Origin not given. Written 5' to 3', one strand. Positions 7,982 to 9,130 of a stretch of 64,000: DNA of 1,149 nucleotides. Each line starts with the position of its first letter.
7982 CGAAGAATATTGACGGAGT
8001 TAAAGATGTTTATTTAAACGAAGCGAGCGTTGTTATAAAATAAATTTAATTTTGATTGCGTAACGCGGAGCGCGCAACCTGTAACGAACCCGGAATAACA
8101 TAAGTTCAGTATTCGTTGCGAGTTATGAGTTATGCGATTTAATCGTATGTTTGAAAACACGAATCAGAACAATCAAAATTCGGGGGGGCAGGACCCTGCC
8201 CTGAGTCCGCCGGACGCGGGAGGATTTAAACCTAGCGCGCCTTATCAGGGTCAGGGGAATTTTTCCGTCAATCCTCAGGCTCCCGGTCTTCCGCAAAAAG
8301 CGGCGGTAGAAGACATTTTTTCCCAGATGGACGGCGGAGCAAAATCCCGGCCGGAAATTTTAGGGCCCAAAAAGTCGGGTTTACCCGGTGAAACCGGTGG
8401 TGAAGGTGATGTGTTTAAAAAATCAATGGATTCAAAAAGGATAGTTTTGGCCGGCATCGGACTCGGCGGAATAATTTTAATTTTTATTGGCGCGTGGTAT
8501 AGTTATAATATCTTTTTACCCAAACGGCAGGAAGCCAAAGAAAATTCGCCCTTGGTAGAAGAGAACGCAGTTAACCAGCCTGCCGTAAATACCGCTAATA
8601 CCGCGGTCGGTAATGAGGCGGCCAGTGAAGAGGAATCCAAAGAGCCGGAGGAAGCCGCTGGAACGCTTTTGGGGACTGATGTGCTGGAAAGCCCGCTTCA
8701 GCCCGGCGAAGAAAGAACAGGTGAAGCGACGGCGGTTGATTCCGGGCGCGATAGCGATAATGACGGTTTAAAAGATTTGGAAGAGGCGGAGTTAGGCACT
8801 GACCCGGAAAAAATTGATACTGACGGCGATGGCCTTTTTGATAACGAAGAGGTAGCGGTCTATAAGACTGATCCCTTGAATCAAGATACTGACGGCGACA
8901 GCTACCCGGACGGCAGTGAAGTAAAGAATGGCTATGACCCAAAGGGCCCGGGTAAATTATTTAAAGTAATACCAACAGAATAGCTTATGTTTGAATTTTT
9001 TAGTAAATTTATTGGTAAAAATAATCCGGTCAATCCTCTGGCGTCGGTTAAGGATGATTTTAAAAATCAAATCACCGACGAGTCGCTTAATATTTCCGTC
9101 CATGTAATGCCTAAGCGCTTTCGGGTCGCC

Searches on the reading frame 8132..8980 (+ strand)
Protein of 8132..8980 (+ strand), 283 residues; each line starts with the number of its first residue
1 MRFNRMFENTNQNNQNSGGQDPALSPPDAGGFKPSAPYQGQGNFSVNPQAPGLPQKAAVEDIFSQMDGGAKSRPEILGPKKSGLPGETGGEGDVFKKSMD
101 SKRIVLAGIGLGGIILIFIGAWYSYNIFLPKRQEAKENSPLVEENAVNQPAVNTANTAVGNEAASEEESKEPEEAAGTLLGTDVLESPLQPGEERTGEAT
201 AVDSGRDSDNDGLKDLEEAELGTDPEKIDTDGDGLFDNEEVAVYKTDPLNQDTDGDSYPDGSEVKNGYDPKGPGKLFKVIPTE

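Call 82: find_encoding_contigs(protein=window:8132-8980:+, flank=10000, max_places=3)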
Protein window:8132-8980:+ (283 aa): 1 contig read that carries it; 1 place shown.
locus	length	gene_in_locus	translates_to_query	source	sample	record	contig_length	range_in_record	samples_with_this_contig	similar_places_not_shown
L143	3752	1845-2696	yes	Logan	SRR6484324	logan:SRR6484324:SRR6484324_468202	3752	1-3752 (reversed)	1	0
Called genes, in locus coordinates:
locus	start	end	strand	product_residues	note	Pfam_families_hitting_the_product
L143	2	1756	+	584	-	?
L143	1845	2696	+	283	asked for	PF18884:TSP3_bac (weak)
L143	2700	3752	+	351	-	?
